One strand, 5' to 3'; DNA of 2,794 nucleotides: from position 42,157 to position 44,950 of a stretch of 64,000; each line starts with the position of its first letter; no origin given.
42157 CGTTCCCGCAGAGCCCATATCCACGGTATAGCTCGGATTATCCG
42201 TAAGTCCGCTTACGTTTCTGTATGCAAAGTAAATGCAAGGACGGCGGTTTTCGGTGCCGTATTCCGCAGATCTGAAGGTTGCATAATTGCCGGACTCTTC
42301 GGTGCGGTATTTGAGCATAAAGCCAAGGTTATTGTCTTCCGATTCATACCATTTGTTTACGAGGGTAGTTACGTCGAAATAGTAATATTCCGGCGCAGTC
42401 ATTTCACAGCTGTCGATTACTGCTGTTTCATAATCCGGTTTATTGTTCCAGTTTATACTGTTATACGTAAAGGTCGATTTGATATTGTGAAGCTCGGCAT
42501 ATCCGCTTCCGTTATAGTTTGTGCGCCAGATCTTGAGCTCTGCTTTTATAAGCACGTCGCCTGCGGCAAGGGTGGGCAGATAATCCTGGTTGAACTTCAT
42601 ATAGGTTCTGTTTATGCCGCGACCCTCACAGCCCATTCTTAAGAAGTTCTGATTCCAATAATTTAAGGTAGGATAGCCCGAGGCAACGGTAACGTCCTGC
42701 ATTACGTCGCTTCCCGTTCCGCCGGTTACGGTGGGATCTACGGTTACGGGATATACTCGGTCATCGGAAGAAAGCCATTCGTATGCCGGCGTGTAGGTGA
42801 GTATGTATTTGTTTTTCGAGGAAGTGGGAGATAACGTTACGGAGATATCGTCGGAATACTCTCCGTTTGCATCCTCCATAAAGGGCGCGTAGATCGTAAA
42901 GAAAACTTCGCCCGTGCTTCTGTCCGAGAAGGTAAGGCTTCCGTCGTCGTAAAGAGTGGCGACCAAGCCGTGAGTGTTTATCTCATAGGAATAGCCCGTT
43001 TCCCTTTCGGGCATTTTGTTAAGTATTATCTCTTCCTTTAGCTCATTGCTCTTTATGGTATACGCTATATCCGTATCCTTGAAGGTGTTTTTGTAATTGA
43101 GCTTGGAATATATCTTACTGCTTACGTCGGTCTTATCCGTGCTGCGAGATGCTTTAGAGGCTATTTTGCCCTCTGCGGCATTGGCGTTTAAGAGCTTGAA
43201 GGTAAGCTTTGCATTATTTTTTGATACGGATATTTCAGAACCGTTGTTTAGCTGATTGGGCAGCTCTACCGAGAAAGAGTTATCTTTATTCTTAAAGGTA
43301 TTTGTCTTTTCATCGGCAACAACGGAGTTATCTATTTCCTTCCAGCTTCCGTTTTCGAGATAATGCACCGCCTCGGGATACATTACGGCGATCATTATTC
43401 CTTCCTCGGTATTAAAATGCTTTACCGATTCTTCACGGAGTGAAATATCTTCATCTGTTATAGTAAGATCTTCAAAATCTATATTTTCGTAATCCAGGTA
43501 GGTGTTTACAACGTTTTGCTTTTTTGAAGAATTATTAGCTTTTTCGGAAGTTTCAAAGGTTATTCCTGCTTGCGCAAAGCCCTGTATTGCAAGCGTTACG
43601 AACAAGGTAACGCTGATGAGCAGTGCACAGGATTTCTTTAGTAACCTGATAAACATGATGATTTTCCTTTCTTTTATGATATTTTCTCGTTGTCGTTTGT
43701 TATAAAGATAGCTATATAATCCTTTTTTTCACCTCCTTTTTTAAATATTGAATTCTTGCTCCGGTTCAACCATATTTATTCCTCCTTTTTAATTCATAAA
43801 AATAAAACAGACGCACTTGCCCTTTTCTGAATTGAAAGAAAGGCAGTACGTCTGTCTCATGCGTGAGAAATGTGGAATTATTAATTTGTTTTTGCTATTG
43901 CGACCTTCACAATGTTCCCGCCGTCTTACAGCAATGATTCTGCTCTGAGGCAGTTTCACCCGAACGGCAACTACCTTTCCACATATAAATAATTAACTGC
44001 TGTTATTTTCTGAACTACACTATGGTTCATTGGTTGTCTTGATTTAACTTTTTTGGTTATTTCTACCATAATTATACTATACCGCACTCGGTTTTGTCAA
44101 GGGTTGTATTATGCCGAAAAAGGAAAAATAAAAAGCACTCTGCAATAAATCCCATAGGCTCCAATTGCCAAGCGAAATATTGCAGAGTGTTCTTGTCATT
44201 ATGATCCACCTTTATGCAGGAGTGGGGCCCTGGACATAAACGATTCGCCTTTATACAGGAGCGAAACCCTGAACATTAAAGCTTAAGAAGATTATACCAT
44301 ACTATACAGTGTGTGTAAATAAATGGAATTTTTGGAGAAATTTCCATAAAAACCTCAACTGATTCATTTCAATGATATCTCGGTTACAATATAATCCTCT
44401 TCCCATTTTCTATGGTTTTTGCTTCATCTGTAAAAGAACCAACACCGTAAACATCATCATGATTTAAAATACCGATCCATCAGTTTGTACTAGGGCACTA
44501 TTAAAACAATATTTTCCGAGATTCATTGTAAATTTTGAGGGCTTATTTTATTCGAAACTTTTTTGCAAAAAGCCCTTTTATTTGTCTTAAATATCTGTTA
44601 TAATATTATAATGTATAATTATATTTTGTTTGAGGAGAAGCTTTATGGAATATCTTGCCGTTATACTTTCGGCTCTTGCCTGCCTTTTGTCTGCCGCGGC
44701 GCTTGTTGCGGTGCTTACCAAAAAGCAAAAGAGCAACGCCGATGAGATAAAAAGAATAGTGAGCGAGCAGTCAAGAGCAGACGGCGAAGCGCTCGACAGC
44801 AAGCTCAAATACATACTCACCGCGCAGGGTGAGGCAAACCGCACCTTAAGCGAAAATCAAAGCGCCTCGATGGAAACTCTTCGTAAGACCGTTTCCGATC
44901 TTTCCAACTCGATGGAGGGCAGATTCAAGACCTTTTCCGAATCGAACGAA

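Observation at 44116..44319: Tandem about 40-nt H-type pseudoknot units between a promoter and a terminator: candidate novel sRNA or second attenuator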

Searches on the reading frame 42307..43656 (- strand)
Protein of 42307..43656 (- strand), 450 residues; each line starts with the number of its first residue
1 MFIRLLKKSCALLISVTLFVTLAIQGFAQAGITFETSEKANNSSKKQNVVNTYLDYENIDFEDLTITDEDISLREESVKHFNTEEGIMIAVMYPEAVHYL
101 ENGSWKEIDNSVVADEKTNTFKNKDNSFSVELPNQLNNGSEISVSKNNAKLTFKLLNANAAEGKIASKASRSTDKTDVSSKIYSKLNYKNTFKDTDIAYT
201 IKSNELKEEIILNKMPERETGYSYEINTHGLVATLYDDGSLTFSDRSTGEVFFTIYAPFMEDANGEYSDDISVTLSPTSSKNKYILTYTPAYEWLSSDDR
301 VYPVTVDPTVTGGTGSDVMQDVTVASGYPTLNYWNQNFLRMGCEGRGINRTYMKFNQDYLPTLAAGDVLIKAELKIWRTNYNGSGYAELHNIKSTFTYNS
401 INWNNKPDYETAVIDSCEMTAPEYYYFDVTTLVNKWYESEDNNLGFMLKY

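Call 28: find_homologous_proteins(query=window:42307-43656:-, max_evalue=1e-10)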
Query window:42307-43656:- (450 aa): 17 proteins with E <= 1e-10 among 6236 candidates.
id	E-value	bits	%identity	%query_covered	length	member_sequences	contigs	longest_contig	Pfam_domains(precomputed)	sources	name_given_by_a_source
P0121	8.1e-47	178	32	84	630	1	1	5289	PF24517.3,PF13529.14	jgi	-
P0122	8.5e-45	171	30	90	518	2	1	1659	PF24517.3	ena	-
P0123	1.5e-39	154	34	68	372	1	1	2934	-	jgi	jgi:hypothetical protein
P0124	3.5e-39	153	28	100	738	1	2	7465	-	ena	-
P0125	1.7e-37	147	31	84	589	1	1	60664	PF01551.30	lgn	-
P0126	2.7e-37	147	31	70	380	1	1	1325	-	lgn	-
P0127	4.7e-35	139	29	84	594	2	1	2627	PF19190.7,PF24517.3,PF13004.14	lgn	-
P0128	1.1e-34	138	31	85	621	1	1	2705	PF24517.3,PF25778.2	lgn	-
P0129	2.3e-32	130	29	83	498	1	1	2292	-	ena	-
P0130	3.9e-30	123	31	86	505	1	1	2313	PF24517.3,PF25778.2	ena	-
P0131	8.0e-30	122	28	81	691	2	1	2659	PF25778.2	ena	-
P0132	1.5e-28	118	28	88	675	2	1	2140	PF24517.3,PF25778.2,PF06848.18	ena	-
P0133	4.1e-25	107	33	56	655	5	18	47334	PF14200.13,PF00652.29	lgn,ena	-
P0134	2.8e-22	97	29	48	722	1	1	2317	-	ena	-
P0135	3.1e-22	97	34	53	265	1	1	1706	PF24517.3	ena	-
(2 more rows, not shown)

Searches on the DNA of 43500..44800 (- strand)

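Call 4: search_rna_families(source=window, start=43500, end=44800, threshold=evalue, max_evalue=10, show_alignments=4)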
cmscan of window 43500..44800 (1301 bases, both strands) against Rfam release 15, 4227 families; matches with E-value up to 10: 10.
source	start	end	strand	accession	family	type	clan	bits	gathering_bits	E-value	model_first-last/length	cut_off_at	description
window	43744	43864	+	RF01579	RUF2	Gene; sRNA;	-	25.7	90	0.3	1-154/154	no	Plasmodium RNA of unknown function RUF2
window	44118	44211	-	RF03723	MIR7125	Gene; miRNA;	-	22.2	100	0.081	1-107/107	no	MIR7125 microRNA precursor family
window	43771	43858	-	RF02934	caiA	Gene; sRNA;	-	21.7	55.5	0.85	1-78/78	no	caiA RNA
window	44205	44339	+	RF00618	U4atac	Gene; snRNA; splicing;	CL00007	21.4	53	0.44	1-132/132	no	U4atac minor spliceosomal RNA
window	43739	43857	+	RF02377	SurA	Gene; sRNA;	-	20.5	100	0.0053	1-279/279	no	SurA sRNA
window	43505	43529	+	RF01334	CRISPR-DR21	Gene; CRISPR;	-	19.9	48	2.1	1-37/37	no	CRISPR RNA direct repeat element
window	43780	43876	+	RF00639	mir-515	Gene; miRNA;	CL00096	17.6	68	3.2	1-87/87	no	mir-515 microRNA precursor family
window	43804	43856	-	RF03315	mir-723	Gene; miRNA;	-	17.1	63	5.1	1-60/60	no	mir-723 microRNA precursor family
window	43909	43941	-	RF03031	ssnA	Cis-reg;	-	16.7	37.3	0.34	1-48/48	no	ssnA RNA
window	44325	44354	+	RF03904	MIR7991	Gene; miRNA;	-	16.1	58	5.1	9-37/47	no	MIR7991 microRNA precursor family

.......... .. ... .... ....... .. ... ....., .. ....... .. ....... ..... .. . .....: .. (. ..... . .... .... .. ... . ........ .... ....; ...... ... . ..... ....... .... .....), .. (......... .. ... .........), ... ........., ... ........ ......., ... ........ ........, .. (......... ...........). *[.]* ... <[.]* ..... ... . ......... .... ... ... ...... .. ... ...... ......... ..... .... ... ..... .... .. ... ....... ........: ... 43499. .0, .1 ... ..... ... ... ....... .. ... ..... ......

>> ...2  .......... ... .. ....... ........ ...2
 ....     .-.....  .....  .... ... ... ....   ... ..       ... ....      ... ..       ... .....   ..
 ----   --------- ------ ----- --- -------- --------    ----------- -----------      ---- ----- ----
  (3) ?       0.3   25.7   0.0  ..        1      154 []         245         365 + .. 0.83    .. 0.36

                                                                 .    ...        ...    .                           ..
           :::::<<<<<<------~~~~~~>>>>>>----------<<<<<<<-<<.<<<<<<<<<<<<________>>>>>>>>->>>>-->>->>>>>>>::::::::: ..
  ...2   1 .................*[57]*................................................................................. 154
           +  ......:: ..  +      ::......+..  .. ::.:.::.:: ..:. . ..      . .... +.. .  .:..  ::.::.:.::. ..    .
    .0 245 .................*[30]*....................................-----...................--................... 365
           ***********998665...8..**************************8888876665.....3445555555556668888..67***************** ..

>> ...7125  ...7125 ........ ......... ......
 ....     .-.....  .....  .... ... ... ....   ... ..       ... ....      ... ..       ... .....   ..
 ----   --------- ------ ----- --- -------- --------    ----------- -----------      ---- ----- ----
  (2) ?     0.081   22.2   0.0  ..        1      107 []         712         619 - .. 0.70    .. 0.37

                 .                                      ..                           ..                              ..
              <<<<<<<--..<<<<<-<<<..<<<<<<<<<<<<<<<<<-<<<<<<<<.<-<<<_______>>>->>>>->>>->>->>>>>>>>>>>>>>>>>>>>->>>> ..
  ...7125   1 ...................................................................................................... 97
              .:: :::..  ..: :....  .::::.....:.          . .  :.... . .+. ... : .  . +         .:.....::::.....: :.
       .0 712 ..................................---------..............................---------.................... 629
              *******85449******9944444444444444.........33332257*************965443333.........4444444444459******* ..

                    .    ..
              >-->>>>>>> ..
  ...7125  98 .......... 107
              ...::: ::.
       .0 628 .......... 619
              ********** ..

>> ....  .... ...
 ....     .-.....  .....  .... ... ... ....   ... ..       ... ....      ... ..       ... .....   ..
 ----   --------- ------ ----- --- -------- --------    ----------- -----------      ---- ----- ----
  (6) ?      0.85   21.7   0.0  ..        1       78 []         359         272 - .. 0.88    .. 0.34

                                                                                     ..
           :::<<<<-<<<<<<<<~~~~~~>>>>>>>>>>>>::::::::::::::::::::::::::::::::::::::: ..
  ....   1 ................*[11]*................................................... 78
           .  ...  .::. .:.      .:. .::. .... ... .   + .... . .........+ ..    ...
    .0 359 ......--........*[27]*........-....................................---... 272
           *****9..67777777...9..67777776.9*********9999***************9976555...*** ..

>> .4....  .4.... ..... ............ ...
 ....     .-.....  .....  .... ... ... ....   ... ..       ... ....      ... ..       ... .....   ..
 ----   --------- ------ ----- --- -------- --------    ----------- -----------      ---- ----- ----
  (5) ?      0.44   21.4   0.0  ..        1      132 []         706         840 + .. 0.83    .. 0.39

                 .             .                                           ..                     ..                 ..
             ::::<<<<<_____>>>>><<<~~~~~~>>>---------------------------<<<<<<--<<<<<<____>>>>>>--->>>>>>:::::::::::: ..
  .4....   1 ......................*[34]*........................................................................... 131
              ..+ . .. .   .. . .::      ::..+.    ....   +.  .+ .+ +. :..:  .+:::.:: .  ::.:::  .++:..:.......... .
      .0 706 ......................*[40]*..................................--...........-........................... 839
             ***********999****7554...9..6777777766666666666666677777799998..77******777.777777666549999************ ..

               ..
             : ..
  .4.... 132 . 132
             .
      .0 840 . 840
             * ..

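Call 29: search_dna_similar(query=window:44100-44540:-, collection=plasmids, mode=distant, max_evalue=0.01)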
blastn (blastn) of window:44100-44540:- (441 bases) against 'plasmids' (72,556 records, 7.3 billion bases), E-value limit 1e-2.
No match.

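Call 30: search_dna_similar(query=window:44100-44540:-, collection=phages, mode=distant, max_evalue=0.01)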
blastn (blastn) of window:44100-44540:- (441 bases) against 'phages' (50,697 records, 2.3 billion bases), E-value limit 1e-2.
No match.

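Call 68: build_rna_model(alignment_id=A2, structure=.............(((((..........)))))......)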
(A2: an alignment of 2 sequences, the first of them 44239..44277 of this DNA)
Model R1 built from alignment A2 (2 sequences, 39 columns); structure: as given.
model positions 39; base pairs 5; branch points 0; effective number of sequences 2; information 0.855 bits per position. Calibrated on 0.2 Mb of random sequence (short: E-values are rough).
structure used (alignment columns):
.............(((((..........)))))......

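Call 69: search_with_rna_model(model_id=R1, sources=[window, L018, L019, L020, L032, L034], max_evalue=10, show_alignments=4)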
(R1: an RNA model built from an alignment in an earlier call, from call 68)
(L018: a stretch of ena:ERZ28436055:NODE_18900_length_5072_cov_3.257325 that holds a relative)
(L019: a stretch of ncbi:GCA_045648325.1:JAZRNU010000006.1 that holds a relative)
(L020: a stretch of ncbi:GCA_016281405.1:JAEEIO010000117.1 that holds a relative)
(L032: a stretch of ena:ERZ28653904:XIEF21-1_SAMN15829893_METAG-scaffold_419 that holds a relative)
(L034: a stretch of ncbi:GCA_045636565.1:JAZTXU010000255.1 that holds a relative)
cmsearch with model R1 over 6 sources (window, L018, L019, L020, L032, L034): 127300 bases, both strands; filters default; matches with E-value up to 10: 3.
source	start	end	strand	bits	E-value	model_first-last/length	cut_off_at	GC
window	44239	44277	-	56.2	8.6e-12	1-39/39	no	0.44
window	44200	44238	-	55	1.8e-11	1-39/39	no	0.51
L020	10998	11045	-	9.4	7.9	1-39/39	no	0.56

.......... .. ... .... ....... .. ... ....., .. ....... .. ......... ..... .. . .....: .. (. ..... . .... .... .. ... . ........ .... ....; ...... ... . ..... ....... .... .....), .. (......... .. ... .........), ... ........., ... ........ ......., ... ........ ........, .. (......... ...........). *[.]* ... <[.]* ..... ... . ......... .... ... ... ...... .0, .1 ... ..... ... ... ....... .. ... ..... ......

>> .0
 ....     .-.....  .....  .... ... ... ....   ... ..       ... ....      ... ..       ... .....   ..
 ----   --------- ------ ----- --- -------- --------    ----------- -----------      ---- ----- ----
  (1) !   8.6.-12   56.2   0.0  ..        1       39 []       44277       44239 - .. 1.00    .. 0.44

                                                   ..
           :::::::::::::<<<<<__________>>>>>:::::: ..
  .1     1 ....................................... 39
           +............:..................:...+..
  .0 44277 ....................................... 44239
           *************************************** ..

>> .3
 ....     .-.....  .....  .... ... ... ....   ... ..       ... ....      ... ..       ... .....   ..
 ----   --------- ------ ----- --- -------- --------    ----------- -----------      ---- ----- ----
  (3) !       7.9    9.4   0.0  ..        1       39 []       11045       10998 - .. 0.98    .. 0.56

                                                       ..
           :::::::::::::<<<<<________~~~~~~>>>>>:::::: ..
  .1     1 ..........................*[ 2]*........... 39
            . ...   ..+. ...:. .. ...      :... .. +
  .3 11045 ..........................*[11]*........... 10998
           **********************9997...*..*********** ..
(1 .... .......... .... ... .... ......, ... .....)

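Call 74: search_with_rna_model(model_id=R1, sources=[L051, L052, L053], max_evalue=10)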
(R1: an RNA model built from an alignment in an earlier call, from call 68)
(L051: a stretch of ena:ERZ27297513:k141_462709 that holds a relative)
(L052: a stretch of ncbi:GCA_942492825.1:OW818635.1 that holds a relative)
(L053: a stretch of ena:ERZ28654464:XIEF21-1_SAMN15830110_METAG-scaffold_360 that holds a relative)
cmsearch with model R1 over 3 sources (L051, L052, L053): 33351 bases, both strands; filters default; matches with E-value up to 10: 1.
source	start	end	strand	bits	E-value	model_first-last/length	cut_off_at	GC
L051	8339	8382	+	16.1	0.038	1-39/39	no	0.43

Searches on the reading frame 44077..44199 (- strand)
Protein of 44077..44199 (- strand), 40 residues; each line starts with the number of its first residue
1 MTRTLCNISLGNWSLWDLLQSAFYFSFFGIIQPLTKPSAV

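Call 44: search_protein_representatives(protein=window:44077-44199:-)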
Query: 40 residues. Proteins with E-value up to 0.001 (for the whole library): 2; up to 1e-10: 2; up to 1e-30: 0. The best 2 are listed.
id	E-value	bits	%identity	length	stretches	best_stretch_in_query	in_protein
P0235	6.3e-19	81.2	43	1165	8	8-38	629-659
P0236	6.3e-13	62.8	33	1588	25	5-32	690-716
